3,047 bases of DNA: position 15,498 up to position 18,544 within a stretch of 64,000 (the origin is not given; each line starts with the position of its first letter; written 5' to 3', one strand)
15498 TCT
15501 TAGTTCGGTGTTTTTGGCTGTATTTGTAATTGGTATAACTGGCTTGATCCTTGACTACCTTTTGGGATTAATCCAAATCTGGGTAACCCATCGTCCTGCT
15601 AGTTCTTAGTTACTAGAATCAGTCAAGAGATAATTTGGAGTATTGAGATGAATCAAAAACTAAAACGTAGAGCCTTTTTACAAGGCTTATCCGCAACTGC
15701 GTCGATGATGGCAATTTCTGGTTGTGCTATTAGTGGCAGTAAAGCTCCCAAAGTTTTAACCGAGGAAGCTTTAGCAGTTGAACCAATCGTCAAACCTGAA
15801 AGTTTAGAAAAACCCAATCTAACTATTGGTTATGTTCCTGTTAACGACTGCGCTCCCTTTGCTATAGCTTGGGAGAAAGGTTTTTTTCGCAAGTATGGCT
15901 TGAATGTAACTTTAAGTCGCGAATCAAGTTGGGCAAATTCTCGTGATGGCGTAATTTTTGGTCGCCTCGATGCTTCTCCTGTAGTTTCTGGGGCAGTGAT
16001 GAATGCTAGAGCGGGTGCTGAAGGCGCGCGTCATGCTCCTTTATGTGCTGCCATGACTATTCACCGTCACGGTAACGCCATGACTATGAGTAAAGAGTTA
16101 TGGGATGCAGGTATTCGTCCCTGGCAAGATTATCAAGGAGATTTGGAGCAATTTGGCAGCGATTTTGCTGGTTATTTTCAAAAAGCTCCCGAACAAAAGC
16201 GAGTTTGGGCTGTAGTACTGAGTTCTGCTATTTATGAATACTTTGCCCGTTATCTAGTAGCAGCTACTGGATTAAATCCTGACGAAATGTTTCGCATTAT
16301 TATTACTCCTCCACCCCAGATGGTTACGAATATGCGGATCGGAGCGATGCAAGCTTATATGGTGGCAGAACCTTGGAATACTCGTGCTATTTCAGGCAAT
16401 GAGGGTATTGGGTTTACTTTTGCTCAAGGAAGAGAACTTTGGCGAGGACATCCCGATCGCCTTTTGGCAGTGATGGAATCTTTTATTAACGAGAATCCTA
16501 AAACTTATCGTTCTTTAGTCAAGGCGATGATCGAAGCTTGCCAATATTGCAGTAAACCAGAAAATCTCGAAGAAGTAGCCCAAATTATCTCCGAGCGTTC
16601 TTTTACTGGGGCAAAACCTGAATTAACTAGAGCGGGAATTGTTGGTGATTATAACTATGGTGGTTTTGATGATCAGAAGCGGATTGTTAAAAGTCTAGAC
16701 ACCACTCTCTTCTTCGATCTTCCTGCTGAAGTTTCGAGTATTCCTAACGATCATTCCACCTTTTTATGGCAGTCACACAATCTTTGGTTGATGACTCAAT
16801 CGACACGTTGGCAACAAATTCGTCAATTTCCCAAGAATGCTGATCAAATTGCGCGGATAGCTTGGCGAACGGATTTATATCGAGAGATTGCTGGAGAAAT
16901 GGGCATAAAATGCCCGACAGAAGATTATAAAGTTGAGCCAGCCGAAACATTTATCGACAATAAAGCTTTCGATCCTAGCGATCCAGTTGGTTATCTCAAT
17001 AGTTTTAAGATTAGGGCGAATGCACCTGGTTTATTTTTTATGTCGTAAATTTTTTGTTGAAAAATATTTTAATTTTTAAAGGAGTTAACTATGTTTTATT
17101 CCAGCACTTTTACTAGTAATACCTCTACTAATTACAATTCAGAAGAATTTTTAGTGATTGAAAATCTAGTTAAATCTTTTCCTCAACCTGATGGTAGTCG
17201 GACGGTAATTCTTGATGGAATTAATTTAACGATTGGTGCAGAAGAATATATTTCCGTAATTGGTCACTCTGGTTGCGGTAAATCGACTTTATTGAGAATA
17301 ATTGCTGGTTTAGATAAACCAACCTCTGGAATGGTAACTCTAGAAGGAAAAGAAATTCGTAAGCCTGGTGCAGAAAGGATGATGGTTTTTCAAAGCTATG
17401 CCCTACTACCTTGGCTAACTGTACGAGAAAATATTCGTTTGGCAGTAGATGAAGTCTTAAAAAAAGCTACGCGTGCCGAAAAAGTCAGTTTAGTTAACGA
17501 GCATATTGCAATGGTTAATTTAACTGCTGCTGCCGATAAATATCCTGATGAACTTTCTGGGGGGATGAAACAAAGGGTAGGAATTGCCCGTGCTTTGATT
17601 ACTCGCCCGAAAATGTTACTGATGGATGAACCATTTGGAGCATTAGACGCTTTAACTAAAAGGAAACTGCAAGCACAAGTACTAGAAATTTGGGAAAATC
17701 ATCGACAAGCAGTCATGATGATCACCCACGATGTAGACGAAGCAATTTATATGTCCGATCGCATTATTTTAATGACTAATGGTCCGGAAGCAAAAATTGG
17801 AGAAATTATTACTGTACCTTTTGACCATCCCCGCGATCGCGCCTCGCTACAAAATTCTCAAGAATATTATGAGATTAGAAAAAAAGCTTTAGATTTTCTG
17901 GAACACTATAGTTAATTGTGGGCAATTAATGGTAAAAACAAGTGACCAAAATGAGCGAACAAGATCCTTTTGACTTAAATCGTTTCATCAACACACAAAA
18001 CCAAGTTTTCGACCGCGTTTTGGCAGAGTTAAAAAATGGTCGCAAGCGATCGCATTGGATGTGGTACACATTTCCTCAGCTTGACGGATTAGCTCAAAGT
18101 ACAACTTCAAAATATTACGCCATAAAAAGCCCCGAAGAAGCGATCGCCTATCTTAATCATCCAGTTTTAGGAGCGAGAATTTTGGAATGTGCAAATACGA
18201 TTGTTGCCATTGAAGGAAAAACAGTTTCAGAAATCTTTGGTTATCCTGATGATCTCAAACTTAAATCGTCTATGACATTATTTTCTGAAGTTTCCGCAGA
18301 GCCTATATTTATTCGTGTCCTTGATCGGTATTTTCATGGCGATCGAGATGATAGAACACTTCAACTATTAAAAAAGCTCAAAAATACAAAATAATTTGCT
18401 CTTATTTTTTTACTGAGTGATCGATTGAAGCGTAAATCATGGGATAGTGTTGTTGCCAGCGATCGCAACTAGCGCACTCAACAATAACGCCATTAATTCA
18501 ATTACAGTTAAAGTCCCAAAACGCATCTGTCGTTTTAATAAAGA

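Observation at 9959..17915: Putative regulon: ExoD plus Ca2+-type P-ATPase and a three-component CmpA/NrtA/CynA-like ABC transporter behind the same leader element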

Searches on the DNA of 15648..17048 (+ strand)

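Call 69: search_rna_families(sources=[L060, L081, L085, L087, L089], threshold=evalue, max_evalue=0.1)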
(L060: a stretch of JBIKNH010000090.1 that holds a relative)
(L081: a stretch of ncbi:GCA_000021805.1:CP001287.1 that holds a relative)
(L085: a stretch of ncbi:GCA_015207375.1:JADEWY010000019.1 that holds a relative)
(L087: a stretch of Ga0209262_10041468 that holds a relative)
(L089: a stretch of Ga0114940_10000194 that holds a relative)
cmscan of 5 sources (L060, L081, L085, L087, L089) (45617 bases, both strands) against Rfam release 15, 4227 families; matches with E-value up to 0.1: 0.
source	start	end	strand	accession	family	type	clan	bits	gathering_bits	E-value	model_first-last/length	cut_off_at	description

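Call 75: search_rna_families(sources=[L012, L016, L031, L041, L059, L061, L064, L071, L083, L086, L004], threshold=gathering)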
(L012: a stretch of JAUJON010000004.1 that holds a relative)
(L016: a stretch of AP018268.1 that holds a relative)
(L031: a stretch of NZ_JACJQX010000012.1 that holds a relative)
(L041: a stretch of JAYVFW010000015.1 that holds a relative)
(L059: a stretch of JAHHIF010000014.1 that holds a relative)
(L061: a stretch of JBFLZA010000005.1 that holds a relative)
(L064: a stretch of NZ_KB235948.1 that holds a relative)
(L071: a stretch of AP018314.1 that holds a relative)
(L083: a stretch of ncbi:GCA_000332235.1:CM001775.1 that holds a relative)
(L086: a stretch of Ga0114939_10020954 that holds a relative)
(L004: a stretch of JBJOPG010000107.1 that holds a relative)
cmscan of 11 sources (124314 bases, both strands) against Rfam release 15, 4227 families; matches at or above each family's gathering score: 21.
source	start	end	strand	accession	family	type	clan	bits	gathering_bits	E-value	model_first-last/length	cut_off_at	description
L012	12542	12618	+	RF02965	CyVA-1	Gene; sRNA;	-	82.6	41.4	1.4e-17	1-77/77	no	CyVA-1 RNA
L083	4595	4731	+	RF00379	c-di-AMP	Cis-reg; riboswitch;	-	80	38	1.1e-16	1-134/134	no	c-di-AMP riboswitch aptamer (ydaO/yuaA leader)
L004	1755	1902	+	RF00379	c-di-AMP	Cis-reg; riboswitch;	-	78.4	38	3.1e-16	1-134/134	no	c-di-AMP riboswitch aptamer (ydaO/yuaA leader)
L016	570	646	-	RF02965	CyVA-1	Gene; sRNA;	-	77.5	41.4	4.3e-16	1-77/77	no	CyVA-1 RNA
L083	8460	8530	-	RF00005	tRNA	Gene; tRNA;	CL00001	76.1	29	1.3e-14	1-71/71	no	tRNA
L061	4484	4661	+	RF00379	c-di-AMP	Cis-reg; riboswitch;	-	75.7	38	1.7e-15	1-134/134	no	c-di-AMP riboswitch aptamer (ydaO/yuaA leader)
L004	5291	5428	+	RF00379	c-di-AMP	Cis-reg; riboswitch;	-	74.9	38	2.9e-15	1-134/134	no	c-di-AMP riboswitch aptamer (ydaO/yuaA leader)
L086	1737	1890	+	RF00379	c-di-AMP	Cis-reg; riboswitch;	-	74.8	38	3.1e-15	1-134/134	no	c-di-AMP riboswitch aptamer (ydaO/yuaA leader)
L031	4816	4964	+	RF00379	c-di-AMP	Cis-reg; riboswitch;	-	74.3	38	4.1e-15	1-134/134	no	c-di-AMP riboswitch aptamer (ydaO/yuaA leader)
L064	4657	4825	+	RF00379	c-di-AMP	Cis-reg; riboswitch;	-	72.7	38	1.2e-14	1-134/134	no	c-di-AMP riboswitch aptamer (ydaO/yuaA leader)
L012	2476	2656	+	RF00379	c-di-AMP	Cis-reg; riboswitch;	-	72.4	38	1.4e-14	1-134/134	no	c-di-AMP riboswitch aptamer (ydaO/yuaA leader)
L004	1287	1426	+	RF00379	c-di-AMP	Cis-reg; riboswitch;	-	70.9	38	3.8e-14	1-134/134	no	c-di-AMP riboswitch aptamer (ydaO/yuaA leader)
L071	4661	4855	+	RF00379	c-di-AMP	Cis-reg; riboswitch;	-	70.8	38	3.9e-14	1-134/134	no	c-di-AMP riboswitch aptamer (ydaO/yuaA leader)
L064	2661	2794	+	RF00379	c-di-AMP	Cis-reg; riboswitch;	-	69.5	38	9.2e-14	1-134/134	no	c-di-AMP riboswitch aptamer (ydaO/yuaA leader)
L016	4498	4712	+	RF00379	c-di-AMP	Cis-reg; riboswitch;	-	66.9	38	5e-13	1-134/134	no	c-di-AMP riboswitch aptamer (ydaO/yuaA leader)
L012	8355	8480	+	RF00379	c-di-AMP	Cis-reg; riboswitch;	-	66.8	38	5.2e-13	1-134/134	no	c-di-AMP riboswitch aptamer (ydaO/yuaA leader)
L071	8548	8683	+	RF00379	c-di-AMP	Cis-reg; riboswitch;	-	66.3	38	7e-13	1-134/134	no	c-di-AMP riboswitch aptamer (ydaO/yuaA leader)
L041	117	269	+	RF00379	c-di-AMP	Cis-reg; riboswitch;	-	66.1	38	7.9e-13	1-134/134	no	c-di-AMP riboswitch aptamer (ydaO/yuaA leader)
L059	4775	4931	+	RF00379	c-di-AMP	Cis-reg; riboswitch;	-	60.1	38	3.9e-11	1-134/134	no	c-di-AMP riboswitch aptamer (ydaO/yuaA leader)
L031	2791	2971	+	RF00379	c-di-AMP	Cis-reg; riboswitch;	-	50.9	38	1.4e-08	1-134/134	no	c-di-AMP riboswitch aptamer (ydaO/yuaA leader)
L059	8412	8538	+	RF00379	c-di-AMP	Cis-reg; riboswitch;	-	50.5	38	1.8e-08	1-134/134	no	c-di-AMP riboswitch aptamer (ydaO/yuaA leader)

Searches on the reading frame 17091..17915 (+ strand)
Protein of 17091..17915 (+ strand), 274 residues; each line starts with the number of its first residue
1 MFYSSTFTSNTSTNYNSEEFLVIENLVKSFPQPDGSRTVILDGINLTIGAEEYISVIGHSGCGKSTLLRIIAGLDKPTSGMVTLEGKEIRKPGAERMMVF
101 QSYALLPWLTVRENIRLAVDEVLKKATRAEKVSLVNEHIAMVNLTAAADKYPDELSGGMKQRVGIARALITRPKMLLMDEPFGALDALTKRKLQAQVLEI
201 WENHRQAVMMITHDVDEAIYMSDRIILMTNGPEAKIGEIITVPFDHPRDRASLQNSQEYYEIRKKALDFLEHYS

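Call 6: search_protein_families(library=pfam, proteins=[window:17091-17915:+], max_evalue=0.01)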
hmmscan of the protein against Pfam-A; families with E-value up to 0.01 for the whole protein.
window:17091-17915:+ (274 aa): 6 families
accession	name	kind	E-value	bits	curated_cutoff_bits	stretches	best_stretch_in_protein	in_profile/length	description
PF00005.33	ABC_tran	-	4.5e-34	118.4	25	1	41-182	1-136/137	ABC transporter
PF13304.12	AAA_21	-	0.0008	20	27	0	56-74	4-22/304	AAA domain, putative AbiEii toxin, Type IV TA system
PF00004.35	AAA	-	0.0036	18.2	21.2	0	56-213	3-109/131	ATPase family associated with various cellular activities (AAA)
PF13191.12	AAA_16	-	0.0048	17.9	32.6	1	49-89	22-61/167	AAA ATPase domain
PF13671.12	AAA_33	-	0.0065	17.2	27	0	56-218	4-109/143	AAA domain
PF13173.12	AAA_14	-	0.0094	16.4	27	0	53-122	4-71/129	AAA domain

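Call 7: search_protein_families(library=ncbifam, proteins=[window:17091-17915:+], max_evalue=0.01)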
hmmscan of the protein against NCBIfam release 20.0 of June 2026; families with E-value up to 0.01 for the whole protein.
window:17091-17915:+ (274 aa): 192 families (the best 25 are shown)
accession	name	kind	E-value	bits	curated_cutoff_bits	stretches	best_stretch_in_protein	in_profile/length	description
TIGR01184.1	ntrCD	subfamily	5.1e-107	356.7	291.8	1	41-270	1-230/230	nitrate ABC transporter ATP-binding protein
NF040729.1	ABC_ATP_SaoA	equivalog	4.6e-72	242.4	360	1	22-270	3-243/248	ABC transporter ATP-binding protein SaoA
NF008421.0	PRK11248.1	equivalog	1.1e-62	211.9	357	1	38-243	14-216/255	taurine ABC transporter ATP-binding subunit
TIGR03265.1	PhnT2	equivalog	1.6e-62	211.8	457.7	1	18-237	2-217/353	putative 2-aminoethylphosphonate ABC transporter ATP-binding protein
NF006987.0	PRK09452.1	equivalog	1.5e-56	191.8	482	1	14-238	11-231/378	spermidine/putrescine ABC transporter ATP-binding protein PotA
NF008420.0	PRK11247.1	equivalog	2.5e-56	190.7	395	1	21-255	13-231/257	aliphatic sulfonates ABC transporter ATP-binding protein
NF043075.1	MMSYN1_0197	equivalog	2.3e-55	187.9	550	1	22-238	4-216/341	spermidine/putrescine ABC transporter ATP-binding protein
TIGR01186.1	proV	subfamily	8.7e-55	186.3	326.6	1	41-237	9-212/363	betaine/proline/choline family ABC transporter ATP-binding protein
TIGR01187.1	potA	subfamily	9.9e-55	185.9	355.6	1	57-247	2-192/325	polyamine ABC transporter ATP-binding protein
NF008621.0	PRK11607.1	equivalog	2.7e-54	184.4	613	1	16-252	15-246/377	putrescine ABC transporter ATP-binding subunit PotG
TIGR00968.1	3a0106s01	subfamily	1.3e-53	182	342.75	1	23-247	3-222/237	sulfate ABC transporter ATP-binding protein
NF008513.0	PRK11432.1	equivalog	4.2e-51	173.9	496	1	17-235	3-217/351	ferric ABC transporter ATP-binding protein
TIGR03415.1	ABC_choXWV_ATP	equivalog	3e-49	168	483.75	1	38-232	37-242/382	choline ABC transporter ATP-binding protein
NF040933.2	ABC_arch_GlcV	equivalog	4e-49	167.4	450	1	22-248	4-234/357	glucose ABC transporter ATP-binding protein GlcV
TIGR03258.1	PhnT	equivalog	1.2e-48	166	499.15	1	38-250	21-234/359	2-aminoethylphosphonate ABC transport system ATP-binding subunit PhnT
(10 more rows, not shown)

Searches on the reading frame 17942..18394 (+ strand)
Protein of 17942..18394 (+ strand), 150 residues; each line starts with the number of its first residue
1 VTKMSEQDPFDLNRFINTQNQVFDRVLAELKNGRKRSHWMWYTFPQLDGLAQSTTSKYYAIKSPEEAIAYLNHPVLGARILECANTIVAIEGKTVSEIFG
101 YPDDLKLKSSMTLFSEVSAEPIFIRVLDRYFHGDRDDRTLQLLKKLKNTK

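Call 6: search_protein_families(library=pfam, proteins=[window:17942-18394:+], max_evalue=0.01)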
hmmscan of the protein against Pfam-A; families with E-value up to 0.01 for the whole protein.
window:17942-18394:+ (150 aa): 1 family
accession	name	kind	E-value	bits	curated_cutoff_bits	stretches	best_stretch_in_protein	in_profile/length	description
PF08837.16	DUF1810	-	2e-57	193.3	25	1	10-143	2-136/136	Protein of unknown function (DUF1810)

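Call 7: search_protein_families(library=ncbifam, proteins=[window:17942-18394:+], max_evalue=0.01)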
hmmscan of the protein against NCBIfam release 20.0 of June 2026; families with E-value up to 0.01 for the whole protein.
window:17942-18394:+ (150 aa): 0 families
